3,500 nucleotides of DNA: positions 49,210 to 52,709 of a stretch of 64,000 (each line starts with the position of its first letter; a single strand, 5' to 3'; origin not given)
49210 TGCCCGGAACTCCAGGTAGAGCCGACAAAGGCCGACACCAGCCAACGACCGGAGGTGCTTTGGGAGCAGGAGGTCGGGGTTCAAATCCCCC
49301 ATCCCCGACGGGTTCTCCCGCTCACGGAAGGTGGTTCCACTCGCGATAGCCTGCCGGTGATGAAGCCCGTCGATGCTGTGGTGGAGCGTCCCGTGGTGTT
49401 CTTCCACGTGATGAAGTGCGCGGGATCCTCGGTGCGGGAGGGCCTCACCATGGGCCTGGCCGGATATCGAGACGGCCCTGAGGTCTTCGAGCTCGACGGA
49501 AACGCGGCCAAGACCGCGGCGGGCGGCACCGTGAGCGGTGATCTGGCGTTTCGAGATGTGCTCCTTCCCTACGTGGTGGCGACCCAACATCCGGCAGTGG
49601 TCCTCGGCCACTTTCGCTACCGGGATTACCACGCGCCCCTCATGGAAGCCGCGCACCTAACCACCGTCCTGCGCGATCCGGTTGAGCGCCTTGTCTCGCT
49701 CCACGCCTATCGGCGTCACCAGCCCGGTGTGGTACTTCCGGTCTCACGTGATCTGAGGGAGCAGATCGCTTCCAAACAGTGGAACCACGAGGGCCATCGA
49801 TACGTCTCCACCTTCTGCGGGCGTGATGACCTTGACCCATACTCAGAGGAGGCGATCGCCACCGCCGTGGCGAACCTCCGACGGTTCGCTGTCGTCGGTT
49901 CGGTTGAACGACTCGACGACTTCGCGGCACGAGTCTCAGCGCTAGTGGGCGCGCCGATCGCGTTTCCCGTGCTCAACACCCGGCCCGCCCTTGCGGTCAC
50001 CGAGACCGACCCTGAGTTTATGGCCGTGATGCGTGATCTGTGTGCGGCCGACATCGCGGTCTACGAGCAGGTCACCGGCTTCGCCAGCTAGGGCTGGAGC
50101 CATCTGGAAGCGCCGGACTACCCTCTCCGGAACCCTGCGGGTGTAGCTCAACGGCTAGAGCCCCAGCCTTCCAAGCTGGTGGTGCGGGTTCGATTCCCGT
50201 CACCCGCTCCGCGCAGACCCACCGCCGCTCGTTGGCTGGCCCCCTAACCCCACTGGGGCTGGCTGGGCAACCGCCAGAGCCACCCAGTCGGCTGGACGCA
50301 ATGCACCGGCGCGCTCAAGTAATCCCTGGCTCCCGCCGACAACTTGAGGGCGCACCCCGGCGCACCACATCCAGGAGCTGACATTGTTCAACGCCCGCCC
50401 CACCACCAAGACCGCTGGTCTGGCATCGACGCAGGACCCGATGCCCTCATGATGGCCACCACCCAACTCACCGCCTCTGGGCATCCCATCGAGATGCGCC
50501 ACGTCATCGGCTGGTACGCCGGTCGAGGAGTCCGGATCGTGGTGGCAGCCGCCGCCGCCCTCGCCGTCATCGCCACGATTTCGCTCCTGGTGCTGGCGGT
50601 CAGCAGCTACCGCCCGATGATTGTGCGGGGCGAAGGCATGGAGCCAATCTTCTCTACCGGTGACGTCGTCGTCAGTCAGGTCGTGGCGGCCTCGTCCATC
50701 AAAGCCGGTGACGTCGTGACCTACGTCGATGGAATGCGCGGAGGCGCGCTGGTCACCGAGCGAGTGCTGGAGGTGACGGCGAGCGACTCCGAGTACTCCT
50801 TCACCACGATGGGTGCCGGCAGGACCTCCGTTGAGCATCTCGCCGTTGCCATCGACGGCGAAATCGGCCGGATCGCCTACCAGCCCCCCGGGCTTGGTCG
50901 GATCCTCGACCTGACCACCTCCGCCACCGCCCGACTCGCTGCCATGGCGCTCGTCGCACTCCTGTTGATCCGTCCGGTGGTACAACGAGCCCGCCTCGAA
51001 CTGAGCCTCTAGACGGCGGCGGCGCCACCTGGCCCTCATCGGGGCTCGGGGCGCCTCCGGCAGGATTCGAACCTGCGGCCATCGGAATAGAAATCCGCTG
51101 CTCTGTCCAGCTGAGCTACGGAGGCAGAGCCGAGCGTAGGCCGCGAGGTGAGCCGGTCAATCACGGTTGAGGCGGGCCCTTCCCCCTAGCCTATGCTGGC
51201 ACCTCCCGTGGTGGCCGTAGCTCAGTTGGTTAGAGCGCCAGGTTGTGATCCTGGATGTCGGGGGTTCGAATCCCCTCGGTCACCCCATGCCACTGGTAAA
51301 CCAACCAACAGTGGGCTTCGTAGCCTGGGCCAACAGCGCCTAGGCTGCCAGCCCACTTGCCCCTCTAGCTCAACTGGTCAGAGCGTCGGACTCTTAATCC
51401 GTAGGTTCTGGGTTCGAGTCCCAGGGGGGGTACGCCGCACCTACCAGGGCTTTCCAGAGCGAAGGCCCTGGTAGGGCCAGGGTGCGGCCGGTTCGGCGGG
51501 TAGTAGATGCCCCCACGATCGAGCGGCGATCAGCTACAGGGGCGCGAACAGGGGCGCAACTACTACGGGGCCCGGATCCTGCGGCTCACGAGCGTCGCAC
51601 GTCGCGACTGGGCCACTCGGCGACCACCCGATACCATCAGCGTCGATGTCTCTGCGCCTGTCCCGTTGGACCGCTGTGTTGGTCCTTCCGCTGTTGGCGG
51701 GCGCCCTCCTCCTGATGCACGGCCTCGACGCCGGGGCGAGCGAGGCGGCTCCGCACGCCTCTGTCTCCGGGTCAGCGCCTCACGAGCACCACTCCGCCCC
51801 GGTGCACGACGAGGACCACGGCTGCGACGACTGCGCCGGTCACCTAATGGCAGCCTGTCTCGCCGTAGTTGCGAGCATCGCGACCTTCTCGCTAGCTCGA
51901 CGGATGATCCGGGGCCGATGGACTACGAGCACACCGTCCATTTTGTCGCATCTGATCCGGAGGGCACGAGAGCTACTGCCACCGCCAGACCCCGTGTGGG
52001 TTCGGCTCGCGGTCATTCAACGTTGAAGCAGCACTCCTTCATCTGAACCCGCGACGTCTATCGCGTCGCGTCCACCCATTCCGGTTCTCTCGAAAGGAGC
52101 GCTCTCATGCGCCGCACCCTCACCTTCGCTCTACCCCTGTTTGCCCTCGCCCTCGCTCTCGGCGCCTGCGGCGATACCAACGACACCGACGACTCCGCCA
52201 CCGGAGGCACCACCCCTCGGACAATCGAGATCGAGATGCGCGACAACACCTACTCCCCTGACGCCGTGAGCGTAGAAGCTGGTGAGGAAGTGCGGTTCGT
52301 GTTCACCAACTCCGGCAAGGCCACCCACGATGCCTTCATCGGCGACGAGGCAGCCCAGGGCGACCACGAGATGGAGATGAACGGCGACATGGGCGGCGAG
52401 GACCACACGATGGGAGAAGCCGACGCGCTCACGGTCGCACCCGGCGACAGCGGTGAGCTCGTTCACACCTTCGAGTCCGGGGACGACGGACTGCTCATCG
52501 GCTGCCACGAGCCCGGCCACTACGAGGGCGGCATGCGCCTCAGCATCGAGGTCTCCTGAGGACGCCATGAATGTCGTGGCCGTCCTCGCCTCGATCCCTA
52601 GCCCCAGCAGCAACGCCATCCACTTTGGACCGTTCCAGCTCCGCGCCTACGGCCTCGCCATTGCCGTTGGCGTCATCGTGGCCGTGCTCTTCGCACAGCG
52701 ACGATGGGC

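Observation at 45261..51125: Interleaved tRNA genes and tRNA 3'-half fragments: nested integration scars without an integrase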

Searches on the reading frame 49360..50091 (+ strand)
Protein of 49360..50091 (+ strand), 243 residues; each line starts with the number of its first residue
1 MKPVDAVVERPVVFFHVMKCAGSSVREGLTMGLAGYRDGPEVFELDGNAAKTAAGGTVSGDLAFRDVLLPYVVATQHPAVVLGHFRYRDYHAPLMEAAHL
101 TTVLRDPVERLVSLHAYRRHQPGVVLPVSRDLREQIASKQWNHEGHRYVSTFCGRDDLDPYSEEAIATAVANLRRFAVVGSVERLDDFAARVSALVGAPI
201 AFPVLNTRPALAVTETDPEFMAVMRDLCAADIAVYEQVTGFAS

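Call 9: search_protein_families(library=pfam, proteins=[window:49360-50091:+], max_evalue=0.01)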
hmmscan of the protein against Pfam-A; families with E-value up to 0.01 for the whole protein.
window:49360-50091:+ (243 aa): 0 families

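Call 19: find_encoding_contigs(protein=window:49360-50091:+, flank=10000, max_places=10)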
Protein window:49360-50091:+ (243 aa): 1 contig read that carries it; 1 place shown.
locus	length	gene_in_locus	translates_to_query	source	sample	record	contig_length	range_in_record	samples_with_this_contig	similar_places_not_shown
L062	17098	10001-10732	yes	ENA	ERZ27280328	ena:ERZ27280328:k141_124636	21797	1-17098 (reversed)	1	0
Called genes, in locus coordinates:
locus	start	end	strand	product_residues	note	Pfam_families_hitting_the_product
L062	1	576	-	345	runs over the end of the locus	PF06723:MreB_Mbl, PF00022:Actin, PF00012:HSP70, PF11104:PilM_2 (faint), PF14450:FtsA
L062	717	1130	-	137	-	PF00334:NDK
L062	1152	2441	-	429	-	PF08245:Mur_ligase_M, PF02875:Mur_ligase_C, PF27239:FOL3_C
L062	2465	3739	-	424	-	PF06689:zf-C4_ClpX, PF05496:RuvB_N (weak), PF00004:AAA, PF07724:AAA_2, PF07728:AAA_5 (weak), PF10431:ClpB_D2-small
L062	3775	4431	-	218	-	PF00574:CLP_protease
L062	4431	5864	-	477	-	PF05697:Trigger_N, PF05698:Trigger_C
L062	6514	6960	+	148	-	-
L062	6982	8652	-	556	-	PF00916:Sulfate_transp, PF01740:STAS (weak)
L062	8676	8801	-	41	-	-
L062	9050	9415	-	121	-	PF13828:DUF4190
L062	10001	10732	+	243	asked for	-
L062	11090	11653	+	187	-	-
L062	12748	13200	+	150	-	PF13473:Cupredoxin_1 (weak)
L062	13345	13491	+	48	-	-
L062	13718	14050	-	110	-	PF12840:HTH_20, PF01022:HTH_5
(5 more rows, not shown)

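Call 37: find_related_loci(query=window:49360-50091:+, collection=genome_contigs, flank=8000)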
Query window:49360-50091:+ (243 aa) in genome_contigs; peptide patterns used: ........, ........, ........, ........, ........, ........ (x = any residue, [..] = any of these).
119 stretches matched a pattern; 5 encode a relative of the query (tblastn E <= 1e-3); 5 distinct loci.
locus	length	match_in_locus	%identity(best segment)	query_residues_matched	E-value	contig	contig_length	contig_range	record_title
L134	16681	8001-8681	59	10-237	7e-80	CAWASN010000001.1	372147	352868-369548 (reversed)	MAG: uncultured Actinomycetes bacterium isolate MFD02416.bin.2.121 genome assembly, contig: contig_15043, whole genome s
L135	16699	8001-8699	55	9-238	6e-77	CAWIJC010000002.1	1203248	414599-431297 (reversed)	MAG: uncultured Actinomycetes bacterium isolate MFD04944.bin.2.143 genome assembly, contig: contig_20251, whole genome s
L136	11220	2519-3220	54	5-238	6e-74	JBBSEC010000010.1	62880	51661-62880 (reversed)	MAG: Acidimicrobiia bacterium isolate LS1_sbin.32 LS1_sbin.32_K_1573347_L_62880_cov_16.6635, whole genome shotgun sequen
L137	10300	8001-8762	48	10-241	3e-65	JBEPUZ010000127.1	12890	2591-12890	MAG: Actinomycetota bacterium isolate 22E.metabat2_refined.036 NODE_4255_length_12890_cov_8.471134, whole genome shotgun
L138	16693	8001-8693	49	10-238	2e-62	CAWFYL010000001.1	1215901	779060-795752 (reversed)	MAG: uncultured Acidimicrobiia bacterium isolate MFD05442.bin.1.317 genome assembly, contig: contig_13875, whole genome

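Call 41: search_protein_families(library=ncbifam, proteins=[window:49360-50091:+], max_evalue=0.1)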
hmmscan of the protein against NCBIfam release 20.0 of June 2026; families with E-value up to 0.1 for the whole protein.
window:49360-50091:+ (243 aa): 0 families

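Call 62: search_protein_families(library=pfam, proteins=[window:49360-50091:+], max_evalue=5)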
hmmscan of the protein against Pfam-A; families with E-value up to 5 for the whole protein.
window:49360-50091:+ (243 aa): 2 families
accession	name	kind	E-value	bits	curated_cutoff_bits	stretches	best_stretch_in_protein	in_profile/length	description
PF06990.17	Gal-3-0_sulfotr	-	0.039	13.3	27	1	71-236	120-302/402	Galactose-3-O-sulfotransferase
PF03567.20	Sulfotransfer_2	-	0.086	13.4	22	1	102-117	85-100/252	Sulfotransferase family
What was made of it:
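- Checked: 'Sulfotransferase' rests only on sub-threshold Pfam hits (E 0.039 and 0.086; call 62).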

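Call 63: search_solved_structures(query=window:49360-50091:+, max_evalue=1)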
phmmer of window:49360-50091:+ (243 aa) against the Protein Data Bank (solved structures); distinct sequences matched with E-value up to 1: 1.
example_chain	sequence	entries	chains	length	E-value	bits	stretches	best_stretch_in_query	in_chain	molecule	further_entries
1moj_A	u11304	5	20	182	0.61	13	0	183-238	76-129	Dps-like ferritin | Iron-rich dpsA-homolog protein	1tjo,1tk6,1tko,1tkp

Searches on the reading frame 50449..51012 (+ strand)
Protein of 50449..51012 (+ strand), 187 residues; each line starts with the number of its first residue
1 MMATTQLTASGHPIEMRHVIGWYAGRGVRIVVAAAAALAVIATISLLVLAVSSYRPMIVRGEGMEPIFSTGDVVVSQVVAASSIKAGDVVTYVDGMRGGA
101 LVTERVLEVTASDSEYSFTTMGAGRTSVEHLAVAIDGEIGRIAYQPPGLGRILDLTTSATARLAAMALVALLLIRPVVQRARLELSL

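Call 9: search_protein_families(library=pfam, proteins=[window:50449-51012:+], max_evalue=0.01)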
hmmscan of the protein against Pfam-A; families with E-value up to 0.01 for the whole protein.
window:50449-51012:+ (187 aa): 0 families

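Call 41: search_protein_families(library=ncbifam, proteins=[window:50449-51012:+], max_evalue=0.1)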
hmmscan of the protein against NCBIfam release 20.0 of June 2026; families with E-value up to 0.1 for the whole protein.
window:50449-51012:+ (187 aa): 3 families
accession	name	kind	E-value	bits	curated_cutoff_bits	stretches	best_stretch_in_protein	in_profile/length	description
TIGR02228.1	sigpep_I_arch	equivalog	3.1e-16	59.7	51.85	1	34-178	10-155/158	signal peptidase I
NF046067.1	SigPepSipWBacil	equivalog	1.2e-08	34.8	190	1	59-164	43-148/189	signal peptidase I SipW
TIGR02227.1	sigpep_I_bact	equivalog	2.8e-05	24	47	1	38-106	4-74/162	signal peptidase I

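Call 62: search_protein_families(library=pfam, proteins=[window:50449-51012:+], max_evalue=5)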
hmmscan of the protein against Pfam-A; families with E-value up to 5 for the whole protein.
window:50449-51012:+ (187 aa): 2 families
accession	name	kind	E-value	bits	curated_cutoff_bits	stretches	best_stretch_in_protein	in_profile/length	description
PF10502.14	Peptidase_S26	-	0.011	16.1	22.9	1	36-91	5-62/168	Signal peptidase, peptidase S26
PF03961.19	FapA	-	0.21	11.6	31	1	67-98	34-65/272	Flagellar Assembly Protein A beta solenoid domain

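Call 65: find_encoding_contigs(protein=window:50449-51012:+, flank=8000, max_places=10)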
Protein window:50449-51012:+ (187 aa): 14 contigs read that carry it; 10 places shown.
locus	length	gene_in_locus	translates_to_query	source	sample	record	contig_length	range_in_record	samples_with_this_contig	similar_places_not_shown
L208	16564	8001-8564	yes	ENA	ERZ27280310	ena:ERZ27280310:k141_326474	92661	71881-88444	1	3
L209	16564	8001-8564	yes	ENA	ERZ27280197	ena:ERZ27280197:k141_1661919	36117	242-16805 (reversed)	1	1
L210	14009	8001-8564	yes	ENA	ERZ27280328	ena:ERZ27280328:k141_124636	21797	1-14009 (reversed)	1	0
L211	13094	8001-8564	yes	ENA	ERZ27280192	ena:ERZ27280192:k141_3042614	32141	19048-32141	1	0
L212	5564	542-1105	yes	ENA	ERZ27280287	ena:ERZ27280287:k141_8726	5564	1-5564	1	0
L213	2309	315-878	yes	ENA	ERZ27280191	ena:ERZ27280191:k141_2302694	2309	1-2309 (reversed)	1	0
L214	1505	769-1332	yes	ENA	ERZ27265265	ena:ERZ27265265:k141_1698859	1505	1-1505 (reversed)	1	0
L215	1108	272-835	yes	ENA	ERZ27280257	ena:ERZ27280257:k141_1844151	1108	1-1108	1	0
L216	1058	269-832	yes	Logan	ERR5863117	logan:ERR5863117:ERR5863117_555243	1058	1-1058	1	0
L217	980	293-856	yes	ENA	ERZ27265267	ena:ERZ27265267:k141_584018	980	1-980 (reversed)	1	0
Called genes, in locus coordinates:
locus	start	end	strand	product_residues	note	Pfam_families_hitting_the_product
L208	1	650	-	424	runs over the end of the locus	PF06689:zf-C4_ClpX, PF05496:RuvB_N (weak), PF00004:AAA, PF07724:AAA_2, PF07728:AAA_5 (weak), PF10431:ClpB_D2-small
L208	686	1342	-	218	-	PF00574:CLP_protease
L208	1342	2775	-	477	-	PF05697:Trigger_N, PF05698:Trigger_C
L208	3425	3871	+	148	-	-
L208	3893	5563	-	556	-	PF00916:Sulfate_transp, PF01740:STAS (weak)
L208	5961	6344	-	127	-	PF13828:DUF4190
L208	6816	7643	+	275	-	-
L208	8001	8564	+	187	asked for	-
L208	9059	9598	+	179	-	-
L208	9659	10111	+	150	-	PF13473:Cupredoxin_1 (weak)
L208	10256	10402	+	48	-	-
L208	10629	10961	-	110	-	PF12840:HTH_20, PF01022:HTH_5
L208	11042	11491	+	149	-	PF00903:Glyoxalase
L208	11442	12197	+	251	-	PF00230:MIP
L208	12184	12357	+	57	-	-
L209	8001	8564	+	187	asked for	-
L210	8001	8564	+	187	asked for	-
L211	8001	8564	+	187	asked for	-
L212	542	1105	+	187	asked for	-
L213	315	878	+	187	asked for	-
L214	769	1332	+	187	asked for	-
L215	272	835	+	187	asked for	-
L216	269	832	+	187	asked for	-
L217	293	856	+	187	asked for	-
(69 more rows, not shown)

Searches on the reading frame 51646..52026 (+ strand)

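Call 9: search_protein_families(library=pfam, proteins=[window:51646-52026:+], max_evalue=0.01)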
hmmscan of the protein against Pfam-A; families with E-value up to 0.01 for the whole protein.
window:51646-52026:+ (126 aa): 1 family
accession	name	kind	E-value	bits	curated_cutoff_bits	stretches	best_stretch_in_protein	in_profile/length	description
PF19650.4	DUF6153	-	4e-07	31.3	27.7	1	13-104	1-95/116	Family of unknown function (DUF6153)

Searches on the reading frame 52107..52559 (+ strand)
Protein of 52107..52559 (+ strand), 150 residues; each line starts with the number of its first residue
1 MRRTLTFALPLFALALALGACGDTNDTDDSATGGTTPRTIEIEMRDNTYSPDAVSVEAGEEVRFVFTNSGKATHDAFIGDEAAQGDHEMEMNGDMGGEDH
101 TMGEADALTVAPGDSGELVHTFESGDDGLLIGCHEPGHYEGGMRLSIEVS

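Call 9: search_protein_families(library=pfam, proteins=[window:52107-52559:+], max_evalue=0.01)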
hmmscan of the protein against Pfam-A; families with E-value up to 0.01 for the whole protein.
window:52107-52559:+ (150 aa): 2 families
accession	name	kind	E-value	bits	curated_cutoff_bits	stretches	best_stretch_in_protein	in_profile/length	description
PF13473.12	Cupredoxin_1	-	5.7e-07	30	27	1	36-75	19-58/104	Cupredoxin-like domain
PF00127.26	Copper-bind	-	0.001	19.9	21.2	1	43-149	8-98/99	Copper binding proteins, plastocyanin/azurin family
